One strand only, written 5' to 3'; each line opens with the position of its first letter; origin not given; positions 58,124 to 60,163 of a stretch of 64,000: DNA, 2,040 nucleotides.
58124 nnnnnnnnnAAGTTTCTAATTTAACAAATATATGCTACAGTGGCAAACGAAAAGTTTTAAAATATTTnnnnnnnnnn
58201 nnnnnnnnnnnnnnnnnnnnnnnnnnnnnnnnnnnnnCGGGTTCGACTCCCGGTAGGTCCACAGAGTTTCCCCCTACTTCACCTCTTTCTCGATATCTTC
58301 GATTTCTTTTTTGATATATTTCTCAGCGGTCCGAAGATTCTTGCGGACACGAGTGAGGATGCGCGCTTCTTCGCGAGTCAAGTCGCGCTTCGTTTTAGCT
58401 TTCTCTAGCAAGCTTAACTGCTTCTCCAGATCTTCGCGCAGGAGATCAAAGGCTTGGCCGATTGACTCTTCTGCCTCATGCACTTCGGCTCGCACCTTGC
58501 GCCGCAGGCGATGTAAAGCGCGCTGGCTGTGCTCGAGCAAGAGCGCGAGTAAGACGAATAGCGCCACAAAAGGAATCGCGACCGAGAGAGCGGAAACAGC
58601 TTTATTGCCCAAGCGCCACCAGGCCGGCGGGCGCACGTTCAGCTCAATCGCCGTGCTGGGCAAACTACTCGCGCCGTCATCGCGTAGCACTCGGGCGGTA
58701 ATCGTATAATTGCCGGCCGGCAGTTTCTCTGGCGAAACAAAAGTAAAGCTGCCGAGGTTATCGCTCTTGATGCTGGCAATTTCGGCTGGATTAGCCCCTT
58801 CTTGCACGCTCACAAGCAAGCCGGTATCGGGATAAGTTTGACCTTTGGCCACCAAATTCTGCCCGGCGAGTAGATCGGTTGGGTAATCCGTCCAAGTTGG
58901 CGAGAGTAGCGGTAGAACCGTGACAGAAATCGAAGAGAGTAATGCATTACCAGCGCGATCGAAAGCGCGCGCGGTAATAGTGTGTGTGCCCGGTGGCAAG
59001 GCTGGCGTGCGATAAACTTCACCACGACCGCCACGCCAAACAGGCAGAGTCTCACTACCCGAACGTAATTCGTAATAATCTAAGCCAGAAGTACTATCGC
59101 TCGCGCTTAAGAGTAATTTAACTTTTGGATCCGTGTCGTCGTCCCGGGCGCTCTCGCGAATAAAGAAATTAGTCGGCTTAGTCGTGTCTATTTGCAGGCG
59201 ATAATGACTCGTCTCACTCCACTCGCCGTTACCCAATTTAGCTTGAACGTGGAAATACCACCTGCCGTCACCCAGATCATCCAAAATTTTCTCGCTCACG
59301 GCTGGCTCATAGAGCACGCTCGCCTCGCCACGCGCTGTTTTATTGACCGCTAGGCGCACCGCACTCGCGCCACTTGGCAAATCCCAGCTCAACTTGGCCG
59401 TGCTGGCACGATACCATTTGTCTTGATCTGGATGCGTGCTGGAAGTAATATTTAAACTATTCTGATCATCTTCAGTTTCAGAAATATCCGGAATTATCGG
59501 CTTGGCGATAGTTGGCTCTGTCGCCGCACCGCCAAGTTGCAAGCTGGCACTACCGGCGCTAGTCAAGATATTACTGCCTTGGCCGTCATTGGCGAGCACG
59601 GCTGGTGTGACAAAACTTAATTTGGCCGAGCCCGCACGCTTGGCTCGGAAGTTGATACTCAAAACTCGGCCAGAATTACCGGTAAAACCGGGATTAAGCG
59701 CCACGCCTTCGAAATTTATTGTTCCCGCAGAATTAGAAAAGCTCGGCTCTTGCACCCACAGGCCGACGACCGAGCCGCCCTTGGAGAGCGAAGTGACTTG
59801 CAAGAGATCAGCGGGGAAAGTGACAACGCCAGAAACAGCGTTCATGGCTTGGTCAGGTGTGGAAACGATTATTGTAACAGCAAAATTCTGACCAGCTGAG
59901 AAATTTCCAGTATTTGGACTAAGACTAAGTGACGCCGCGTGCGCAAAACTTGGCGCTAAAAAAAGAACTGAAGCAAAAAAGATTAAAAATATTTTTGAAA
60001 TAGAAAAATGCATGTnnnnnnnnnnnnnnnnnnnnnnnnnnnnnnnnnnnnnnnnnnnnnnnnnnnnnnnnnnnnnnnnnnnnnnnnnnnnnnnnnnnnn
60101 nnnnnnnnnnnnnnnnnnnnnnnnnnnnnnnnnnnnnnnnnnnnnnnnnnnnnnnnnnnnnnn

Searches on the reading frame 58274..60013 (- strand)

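Call 24: search_protein_families(library=pfam, proteins=[window:58274-60013:-], max_evalue=0.01)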
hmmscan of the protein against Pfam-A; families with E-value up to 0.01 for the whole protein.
window:58274-60013:- (579 aa): 7 families
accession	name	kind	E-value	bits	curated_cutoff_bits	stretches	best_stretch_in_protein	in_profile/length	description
PF19077.6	Big_13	-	5.6e-10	40.1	27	0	327-366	58-100/102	Bacterial Ig-like domain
PF07495.19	Y_Y_Y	-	6.5e-05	23.2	26.6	0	421-460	25-64/65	Y_Y_Y domain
PF13620.12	CarboxypepD_reg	-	0.00093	19.9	32.3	0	398-441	16-55/82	Carboxypeptidase regulatory-like domain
PF24421.1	Ig_J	-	0.0016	18.9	29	0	190-275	16-101/104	Tip attachment protein J, Ig-like domain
PF00963.24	Cohesin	-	0.0022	18.6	24.1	1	36-141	10-118/139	Cohesin domain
PF21226.3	MalQ_N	-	0.008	17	24.1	0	407-445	43-81/91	MalQ N-terminal beta sandwich domain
PF17957.7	Big_7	-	0.0084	17.2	24.1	0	297-348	19-70/70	Bacterial Ig domain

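Call 86: search_protein_families(library=phrogs, proteins=[window:58274-60013:-], max_evalue=0.001)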
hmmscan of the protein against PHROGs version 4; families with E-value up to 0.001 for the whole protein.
window:58274-60013:- (579 aa): 0 families
